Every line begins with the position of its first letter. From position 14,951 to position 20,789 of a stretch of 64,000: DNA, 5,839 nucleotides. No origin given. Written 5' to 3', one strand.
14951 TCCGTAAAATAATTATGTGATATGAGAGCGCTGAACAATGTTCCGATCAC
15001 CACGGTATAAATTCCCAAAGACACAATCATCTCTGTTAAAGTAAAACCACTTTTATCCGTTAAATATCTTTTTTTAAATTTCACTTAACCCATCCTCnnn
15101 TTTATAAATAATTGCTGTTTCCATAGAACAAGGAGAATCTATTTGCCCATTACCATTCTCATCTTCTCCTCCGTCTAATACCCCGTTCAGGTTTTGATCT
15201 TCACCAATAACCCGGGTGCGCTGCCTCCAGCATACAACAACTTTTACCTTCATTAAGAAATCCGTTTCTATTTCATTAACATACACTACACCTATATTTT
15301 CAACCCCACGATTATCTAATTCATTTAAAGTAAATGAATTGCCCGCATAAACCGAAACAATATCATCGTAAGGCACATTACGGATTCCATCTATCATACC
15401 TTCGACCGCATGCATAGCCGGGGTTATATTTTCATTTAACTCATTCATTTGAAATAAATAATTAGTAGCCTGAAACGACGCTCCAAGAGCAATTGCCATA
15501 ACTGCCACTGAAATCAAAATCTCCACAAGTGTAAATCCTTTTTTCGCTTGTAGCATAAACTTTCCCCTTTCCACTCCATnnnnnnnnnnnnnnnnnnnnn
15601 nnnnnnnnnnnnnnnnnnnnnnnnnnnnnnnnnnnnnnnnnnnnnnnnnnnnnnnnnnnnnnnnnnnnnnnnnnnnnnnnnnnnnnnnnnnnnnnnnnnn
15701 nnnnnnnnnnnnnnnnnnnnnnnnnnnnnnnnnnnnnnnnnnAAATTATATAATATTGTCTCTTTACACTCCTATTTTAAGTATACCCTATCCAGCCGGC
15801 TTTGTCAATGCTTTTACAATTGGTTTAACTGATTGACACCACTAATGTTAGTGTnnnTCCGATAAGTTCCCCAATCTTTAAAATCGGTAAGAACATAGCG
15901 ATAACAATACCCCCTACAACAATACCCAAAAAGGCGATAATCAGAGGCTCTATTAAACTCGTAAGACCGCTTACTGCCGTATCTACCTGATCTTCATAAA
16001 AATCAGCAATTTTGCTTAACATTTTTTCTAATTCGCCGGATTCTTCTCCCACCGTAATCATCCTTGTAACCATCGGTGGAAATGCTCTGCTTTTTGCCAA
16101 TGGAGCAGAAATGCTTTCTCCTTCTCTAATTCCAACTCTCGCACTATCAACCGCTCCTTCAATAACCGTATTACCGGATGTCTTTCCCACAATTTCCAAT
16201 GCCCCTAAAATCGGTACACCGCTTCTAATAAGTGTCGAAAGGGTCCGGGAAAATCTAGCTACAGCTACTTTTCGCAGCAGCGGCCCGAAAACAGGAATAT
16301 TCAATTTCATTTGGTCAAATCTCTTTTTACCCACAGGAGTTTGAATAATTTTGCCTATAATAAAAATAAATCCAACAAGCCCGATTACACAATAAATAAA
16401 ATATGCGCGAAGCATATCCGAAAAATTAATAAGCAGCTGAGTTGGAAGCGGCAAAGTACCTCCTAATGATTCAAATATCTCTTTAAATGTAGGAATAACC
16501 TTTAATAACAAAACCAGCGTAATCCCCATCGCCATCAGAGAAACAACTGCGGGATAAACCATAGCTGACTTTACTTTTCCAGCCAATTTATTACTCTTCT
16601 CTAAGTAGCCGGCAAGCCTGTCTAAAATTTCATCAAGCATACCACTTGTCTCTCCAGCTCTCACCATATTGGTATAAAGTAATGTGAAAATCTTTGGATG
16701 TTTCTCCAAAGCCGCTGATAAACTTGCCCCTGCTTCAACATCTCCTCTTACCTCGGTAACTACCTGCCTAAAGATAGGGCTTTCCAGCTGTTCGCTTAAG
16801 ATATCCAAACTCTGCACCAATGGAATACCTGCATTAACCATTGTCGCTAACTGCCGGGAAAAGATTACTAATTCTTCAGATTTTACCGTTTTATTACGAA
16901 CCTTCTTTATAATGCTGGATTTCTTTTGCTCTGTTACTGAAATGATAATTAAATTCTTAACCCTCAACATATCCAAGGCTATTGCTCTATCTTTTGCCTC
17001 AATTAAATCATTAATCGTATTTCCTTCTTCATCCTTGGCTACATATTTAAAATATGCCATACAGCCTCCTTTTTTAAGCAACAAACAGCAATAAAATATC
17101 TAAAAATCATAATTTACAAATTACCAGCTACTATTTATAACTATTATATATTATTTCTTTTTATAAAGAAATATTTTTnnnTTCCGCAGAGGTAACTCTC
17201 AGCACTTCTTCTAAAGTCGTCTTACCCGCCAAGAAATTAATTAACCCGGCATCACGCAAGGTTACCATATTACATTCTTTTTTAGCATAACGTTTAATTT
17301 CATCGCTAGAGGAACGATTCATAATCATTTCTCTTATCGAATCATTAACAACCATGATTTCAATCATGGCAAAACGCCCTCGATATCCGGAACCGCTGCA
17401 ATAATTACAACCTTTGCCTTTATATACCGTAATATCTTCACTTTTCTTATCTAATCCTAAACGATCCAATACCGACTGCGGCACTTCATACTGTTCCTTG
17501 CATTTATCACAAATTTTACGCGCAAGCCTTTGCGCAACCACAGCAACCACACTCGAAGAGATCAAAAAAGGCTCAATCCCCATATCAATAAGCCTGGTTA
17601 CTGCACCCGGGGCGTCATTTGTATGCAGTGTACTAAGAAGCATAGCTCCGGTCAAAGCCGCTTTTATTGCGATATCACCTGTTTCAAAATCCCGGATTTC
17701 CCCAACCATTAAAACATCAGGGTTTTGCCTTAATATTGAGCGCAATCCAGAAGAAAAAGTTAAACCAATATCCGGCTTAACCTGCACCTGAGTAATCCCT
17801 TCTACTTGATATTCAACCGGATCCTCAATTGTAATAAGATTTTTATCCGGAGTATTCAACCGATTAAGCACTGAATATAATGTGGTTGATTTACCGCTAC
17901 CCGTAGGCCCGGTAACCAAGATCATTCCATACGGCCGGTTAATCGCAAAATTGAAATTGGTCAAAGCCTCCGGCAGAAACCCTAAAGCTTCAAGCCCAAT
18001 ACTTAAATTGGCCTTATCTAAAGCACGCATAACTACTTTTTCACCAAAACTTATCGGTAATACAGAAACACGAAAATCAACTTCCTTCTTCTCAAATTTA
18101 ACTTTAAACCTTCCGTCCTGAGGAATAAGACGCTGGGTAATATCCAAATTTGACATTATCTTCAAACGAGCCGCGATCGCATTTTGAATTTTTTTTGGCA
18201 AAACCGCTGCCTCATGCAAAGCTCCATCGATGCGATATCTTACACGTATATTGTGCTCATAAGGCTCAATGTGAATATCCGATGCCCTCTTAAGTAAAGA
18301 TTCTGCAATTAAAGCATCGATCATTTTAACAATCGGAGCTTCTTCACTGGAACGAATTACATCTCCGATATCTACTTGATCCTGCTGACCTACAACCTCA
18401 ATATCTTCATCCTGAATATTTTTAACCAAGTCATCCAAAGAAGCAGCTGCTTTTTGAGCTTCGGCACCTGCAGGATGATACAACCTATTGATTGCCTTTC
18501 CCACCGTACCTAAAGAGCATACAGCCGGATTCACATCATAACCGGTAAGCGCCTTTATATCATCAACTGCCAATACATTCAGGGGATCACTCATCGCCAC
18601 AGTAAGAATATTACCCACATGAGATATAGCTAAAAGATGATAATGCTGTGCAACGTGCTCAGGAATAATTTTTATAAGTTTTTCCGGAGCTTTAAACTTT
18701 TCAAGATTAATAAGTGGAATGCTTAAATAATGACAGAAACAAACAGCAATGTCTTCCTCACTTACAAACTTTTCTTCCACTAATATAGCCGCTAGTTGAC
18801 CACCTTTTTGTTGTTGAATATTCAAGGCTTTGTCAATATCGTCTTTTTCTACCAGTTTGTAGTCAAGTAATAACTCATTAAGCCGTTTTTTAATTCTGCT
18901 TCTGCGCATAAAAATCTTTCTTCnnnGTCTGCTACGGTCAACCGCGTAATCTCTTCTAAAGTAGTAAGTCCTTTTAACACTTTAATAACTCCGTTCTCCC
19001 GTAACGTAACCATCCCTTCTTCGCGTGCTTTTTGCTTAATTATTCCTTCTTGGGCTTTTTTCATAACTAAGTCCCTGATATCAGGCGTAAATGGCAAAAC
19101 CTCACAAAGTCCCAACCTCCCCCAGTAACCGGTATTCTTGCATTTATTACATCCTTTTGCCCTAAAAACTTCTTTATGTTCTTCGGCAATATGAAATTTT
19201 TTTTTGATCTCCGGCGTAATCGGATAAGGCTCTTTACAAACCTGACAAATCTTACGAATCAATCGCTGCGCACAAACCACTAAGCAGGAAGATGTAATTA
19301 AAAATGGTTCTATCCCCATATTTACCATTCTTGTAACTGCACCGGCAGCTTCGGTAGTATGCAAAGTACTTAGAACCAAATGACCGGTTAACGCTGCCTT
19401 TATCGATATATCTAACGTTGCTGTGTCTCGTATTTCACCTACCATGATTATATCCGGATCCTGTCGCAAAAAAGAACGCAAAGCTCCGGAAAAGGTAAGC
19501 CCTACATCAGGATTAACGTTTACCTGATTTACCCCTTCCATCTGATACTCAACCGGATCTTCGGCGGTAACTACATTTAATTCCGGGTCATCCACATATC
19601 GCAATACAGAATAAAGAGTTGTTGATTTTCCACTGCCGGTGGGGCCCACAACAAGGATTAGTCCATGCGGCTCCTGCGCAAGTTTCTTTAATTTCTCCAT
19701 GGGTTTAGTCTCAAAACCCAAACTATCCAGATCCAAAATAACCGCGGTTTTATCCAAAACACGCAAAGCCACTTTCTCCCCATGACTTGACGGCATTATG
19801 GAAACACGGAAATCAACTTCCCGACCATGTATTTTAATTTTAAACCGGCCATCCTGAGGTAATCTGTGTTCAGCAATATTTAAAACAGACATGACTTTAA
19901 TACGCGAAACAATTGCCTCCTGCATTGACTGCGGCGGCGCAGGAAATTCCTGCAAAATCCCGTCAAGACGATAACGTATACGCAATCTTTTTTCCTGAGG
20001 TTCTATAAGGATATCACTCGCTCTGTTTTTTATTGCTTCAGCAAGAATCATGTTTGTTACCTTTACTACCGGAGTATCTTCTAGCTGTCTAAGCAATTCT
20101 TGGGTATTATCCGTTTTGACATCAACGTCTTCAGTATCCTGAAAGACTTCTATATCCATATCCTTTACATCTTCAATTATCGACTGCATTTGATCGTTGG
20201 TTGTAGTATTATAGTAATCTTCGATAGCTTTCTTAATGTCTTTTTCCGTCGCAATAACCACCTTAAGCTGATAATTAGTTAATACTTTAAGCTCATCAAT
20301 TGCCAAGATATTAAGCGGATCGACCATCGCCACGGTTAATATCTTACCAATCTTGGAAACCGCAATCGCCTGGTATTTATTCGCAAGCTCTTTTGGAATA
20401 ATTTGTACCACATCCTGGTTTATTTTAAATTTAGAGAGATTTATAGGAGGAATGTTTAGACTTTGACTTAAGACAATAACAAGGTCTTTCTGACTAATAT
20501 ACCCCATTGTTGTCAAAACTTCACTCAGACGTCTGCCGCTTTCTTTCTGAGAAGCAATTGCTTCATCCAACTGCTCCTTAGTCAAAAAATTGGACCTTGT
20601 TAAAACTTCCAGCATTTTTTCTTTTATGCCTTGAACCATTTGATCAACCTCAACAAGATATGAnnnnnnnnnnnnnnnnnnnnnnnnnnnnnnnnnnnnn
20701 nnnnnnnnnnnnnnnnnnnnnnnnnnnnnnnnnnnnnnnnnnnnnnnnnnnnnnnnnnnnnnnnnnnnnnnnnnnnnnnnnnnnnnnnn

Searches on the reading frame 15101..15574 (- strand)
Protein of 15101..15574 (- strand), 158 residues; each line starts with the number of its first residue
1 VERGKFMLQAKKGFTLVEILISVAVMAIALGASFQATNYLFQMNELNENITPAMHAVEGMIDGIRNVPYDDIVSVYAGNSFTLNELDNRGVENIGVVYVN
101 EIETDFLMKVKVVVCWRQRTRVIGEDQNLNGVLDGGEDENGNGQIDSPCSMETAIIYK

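Call 48: search_protein_families(library=pfam, proteins=[window:15101-15574:-], max_evalue=0.001)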
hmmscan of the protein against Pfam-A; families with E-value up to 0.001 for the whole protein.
window:15101-15574:- (158 aa): 1 family
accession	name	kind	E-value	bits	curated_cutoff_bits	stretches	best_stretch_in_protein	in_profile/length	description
PF07963.17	N_methyl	-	2.7e-07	30.3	21.2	1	10-33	3-26/27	Prokaryotic N-terminal methylation motif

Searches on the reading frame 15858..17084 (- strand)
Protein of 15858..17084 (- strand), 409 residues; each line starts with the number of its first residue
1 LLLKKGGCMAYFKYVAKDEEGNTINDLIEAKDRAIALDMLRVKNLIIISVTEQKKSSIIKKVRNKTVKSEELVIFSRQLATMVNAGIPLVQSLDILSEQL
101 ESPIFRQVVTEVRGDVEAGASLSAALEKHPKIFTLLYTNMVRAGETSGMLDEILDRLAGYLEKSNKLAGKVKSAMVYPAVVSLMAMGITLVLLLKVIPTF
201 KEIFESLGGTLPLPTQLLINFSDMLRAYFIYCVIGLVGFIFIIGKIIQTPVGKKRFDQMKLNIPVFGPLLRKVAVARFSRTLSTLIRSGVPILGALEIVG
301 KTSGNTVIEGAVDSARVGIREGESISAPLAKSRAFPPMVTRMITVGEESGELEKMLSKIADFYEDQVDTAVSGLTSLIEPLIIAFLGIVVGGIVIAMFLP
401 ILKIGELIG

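Call 48: search_protein_families(library=pfam, proteins=[window:15858-17084:-], max_evalue=0.001)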
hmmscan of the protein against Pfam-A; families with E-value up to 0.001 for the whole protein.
window:15858-17084:- (409 aa): 1 family
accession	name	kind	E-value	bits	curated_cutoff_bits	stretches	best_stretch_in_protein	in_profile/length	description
PF00482.28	T2SSF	-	1.3e-65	219.5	25.2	2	75-198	1-125/125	Type II secretion system (T2SS), protein F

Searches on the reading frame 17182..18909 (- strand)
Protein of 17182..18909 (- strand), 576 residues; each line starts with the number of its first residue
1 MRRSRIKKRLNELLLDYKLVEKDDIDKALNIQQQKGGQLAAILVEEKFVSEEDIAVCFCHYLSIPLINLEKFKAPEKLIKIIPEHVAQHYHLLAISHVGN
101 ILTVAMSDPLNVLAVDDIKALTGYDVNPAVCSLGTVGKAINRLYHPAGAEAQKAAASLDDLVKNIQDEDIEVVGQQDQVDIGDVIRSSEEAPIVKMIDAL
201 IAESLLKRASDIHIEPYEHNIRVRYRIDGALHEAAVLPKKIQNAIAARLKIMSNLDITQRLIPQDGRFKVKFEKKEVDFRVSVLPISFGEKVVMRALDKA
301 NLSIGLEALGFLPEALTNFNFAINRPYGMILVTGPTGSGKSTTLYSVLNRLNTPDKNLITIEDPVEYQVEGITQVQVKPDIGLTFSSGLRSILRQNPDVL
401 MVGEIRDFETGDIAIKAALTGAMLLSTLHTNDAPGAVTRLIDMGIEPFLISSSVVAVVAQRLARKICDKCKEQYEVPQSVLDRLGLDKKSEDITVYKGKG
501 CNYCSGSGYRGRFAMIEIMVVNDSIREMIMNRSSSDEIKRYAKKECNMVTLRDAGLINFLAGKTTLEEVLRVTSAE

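Call 3: search_protein_families(library=pfam, proteins=[window:17182-18909:-], max_evalue=0.01)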
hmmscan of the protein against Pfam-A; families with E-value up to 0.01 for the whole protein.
window:17182-18909:- (576 aa): 8 families
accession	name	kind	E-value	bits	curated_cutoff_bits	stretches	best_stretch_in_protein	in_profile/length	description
PF00437.27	T2SSE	-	5.7e-134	446.9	24.9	1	188-571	3-370/370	Type II/IV secretion system protein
PF05157.20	MshEN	-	4.8e-19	68.6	23.1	1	63-149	2-89/90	MshEN domain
PF13401.12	AAA_22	-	0.00023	21.9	27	1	327-367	5-45/130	AAA domain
PF13191.12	AAA_16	-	0.00036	21.5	32.6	1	324-375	22-64/167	AAA ATPase domain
PF25199.1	nSTAND_NTPase5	-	0.00038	20.7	34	1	324-367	38-82/145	Novel STAND NTPase 5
PF13555.12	AAA_29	-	0.0015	18.7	27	1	326-344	21-39/61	P-loop containing region of AAA domain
PF00005.33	ABC_tran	-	0.0016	19.4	25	0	318-363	3-46/137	ABC transporter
PF13476.12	AAA_23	-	0.0092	17.1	27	0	317-344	13-36/201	AAA domain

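Call 4: search_protein_families(library=ncbifam, proteins=[window:17182-18909:-], max_evalue=0.01)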
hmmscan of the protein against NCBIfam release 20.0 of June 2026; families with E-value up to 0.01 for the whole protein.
window:17182-18909:- (576 aa): 35 families (the best 25 are shown)
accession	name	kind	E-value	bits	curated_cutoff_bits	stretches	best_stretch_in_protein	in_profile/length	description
TIGR02538.1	type_IV_pilB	equivalog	3.4e-194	646.6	675.65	1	10-574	2-563/564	type IV-A pilus assembly ATPase PilB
TIGR02533.1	type_II_gspE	equivalog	7.7e-179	595.4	630.25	1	81-573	3-486/486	type II secretion system ATPase GspE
NF053534.1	T4PilAsmATPsTfpB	equivalog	8.9e-132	440.4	850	1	44-573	58-582/584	type IV pilus assembly ATPase TfpB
NF007755.0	PRK10436.1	equivalog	9.2e-132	440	617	1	86-574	13-460/465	type II secretion system protein GspE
NF041000.1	ATPase_ComGA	equivalog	1.2e-71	240.9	300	1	199-463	2-265/267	competence type IV pilus ATPase ComGA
TIGR01420.1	pilT_fam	subfamily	1.9e-53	181.9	319.1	1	197-468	2-273/343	PilT/PilU family type 4a pilus ATPase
TIGR02525.1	plasmid_TraJ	equivalog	2.5e-24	85.9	368.3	1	325-443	147-272/372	plasmid transfer ATPase TraJ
TIGR02524.1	dot_icm_DotB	equivalog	9.1e-19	67.9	463.3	1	322-441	129-257/358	Dot/Icm type IV secretion system ATPase DotB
TIGR02782.1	TrbB_P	equivalog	4.1e-15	55.8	304.55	1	330-442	139-254/303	P-type conjugative transfer ATPase TrbB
NF008411.1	PRK11234.1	equivalog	5.8e-14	51.4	1170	1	7-200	481-676/723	cyclic di-3',5'-guanylate-activated glycosyltransferase NfrB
NF058587.1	archaellum_moto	equivalog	1.3e-13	50.6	550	1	329-446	277-399/527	archaellum flagellar ATPase motor FlaI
NF010469.0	PRK13894.1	subfamily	2.6e-13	50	508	1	329-441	151-265/320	conjugal transfer ATPase TrbB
TIGR02788.1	VirB11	equivalog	1.7e-11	43.7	249.95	1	322-444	140-266/308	P-type DNA transfer ATPase VirB11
NF010407.0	PRK13833.1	subfamily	6.2e-11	42.3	499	1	330-444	147-263/323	conjugal transfer protein TrbB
TIGR03819.1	heli_sec_ATPase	hypoth_equivalog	9.7e-11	41.4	373.15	1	289-447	139-304/340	TadA family conjugal transfer-associated ATPase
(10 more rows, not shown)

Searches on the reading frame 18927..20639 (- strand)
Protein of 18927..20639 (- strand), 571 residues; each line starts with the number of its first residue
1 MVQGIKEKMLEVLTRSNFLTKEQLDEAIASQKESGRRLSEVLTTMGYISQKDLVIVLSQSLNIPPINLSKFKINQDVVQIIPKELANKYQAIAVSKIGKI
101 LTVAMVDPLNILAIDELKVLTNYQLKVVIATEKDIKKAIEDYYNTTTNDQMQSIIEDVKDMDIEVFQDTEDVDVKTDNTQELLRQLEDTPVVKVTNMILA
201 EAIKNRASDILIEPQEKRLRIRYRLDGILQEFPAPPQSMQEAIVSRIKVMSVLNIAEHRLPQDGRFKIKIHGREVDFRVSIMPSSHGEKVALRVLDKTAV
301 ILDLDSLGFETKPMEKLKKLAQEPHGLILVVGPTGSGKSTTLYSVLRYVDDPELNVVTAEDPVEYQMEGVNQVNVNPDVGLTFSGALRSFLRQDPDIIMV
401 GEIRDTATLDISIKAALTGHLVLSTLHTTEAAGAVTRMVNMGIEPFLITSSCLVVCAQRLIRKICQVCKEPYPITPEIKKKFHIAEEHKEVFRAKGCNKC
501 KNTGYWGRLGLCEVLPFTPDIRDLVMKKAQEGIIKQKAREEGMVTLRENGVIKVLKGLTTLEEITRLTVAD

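Call 3: search_protein_families(library=pfam, proteins=[window:18927-20639:-], max_evalue=0.01)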
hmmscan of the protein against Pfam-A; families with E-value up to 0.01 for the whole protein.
window:18927-20639:- (571 aa): 10 families
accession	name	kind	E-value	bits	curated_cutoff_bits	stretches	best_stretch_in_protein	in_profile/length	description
PF00437.27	T2SSE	-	1.4e-138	462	24.9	1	186-566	3-370/370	Type II/IV secretion system protein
PF05157.20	MshEN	-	8.2e-19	67.8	23.1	1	61-147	1-88/90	MshEN domain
PF04548.22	AIG1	-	0.00033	20.5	27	0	328-347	3-22/212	AIG1 family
PF13191.12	AAA_16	-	0.00099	20.1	32.6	1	322-362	22-60/167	AAA ATPase domain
PF13555.12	AAA_29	-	0.0022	18.1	27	1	318-342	15-39/61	P-loop containing region of AAA domain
PF13401.12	AAA_22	-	0.0027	18.5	27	0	324-358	4-40/130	AAA domain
PF25199.1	nSTAND_NTPase5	-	0.0029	17.9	34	1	316-358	31-75/145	Novel STAND NTPase 5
PF00004.35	AAA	-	0.0036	18.2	21.2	0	328-351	1-24/131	ATPase family associated with various cellular activities (AAA)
PF20720.3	nSTAND3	-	0.0055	16.8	27.2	0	310-363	3-55/155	Novel STAND NTPase 3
PF12775.13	AAA_7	-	0.0058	16.6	25.8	0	319-354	27-62/181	P-loop containing dynein motor region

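Call 4: search_protein_families(library=ncbifam, proteins=[window:18927-20639:-], max_evalue=0.01)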
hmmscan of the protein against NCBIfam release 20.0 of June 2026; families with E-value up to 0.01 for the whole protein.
window:18927-20639:- (571 aa): 24 families
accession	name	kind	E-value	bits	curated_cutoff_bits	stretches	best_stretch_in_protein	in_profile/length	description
TIGR02538.1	type_IV_pilB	equivalog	1.4e-192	641.3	675.65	1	9-569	2-563/564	type IV-A pilus assembly ATPase PilB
TIGR02533.1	type_II_gspE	equivalog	5.3e-180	599.2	630.25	1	80-568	3-486/486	type II secretion system ATPase GspE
NF007755.0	PRK10436.1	equivalog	2e-140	468.5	617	1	83-568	11-459/465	type II secretion system protein GspE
NF053534.1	T4PilAsmATPsTfpB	equivalog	2.9e-135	451.9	850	1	37-567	52-581/584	type IV pilus assembly ATPase TfpB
NF041000.1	ATPase_ComGA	equivalog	2.9e-73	246.1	300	1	197-462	2-266/267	competence type IV pilus ATPase ComGA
TIGR01420.1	pilT_fam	subfamily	9.7e-53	179.6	319.1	1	197-441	4-242/343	PilT/PilU family type 4a pilus ATPase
TIGR02525.1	plasmid_TraJ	equivalog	3.7e-27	95.3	368.3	1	289-441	119-272/372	plasmid transfer ATPase TraJ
TIGR02524.1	dot_icm_DotB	equivalog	6.2e-19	68.4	463.3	1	325-440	134-258/358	Dot/Icm type IV secretion system ATPase DotB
NF058587.1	archaellum_moto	equivalog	8.8e-16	57.7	550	1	319-444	269-399/527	archaellum flagellar ATPase motor FlaI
TIGR02782.1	TrbB_P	equivalog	1e-15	57.8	304.55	1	324-441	135-255/303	P-type conjugative transfer ATPase TrbB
NF008411.1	PRK11234.1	equivalog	2.9e-14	52.4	1170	1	10-184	485-658/723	cyclic di-3',5'-guanylate-activated glycosyltransferase NfrB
NF010469.0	PRK13894.1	subfamily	6.7e-14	51.9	508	1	317-439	141-265/320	conjugal transfer ATPase TrbB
TIGR02788.1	VirB11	equivalog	1.3e-12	47.4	249.95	1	316-442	135-266/308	P-type DNA transfer ATPase VirB11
NF053729.1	c-di-GMP_motif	domain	1.5e-12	47.1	38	1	11-59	4-52/53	cyclic di-GMP-binding domain-containing protein, MshE-related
NF010407.0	PRK13833.1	subfamily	2.2e-12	47.1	499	1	328-441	147-262/323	conjugal transfer protein TrbB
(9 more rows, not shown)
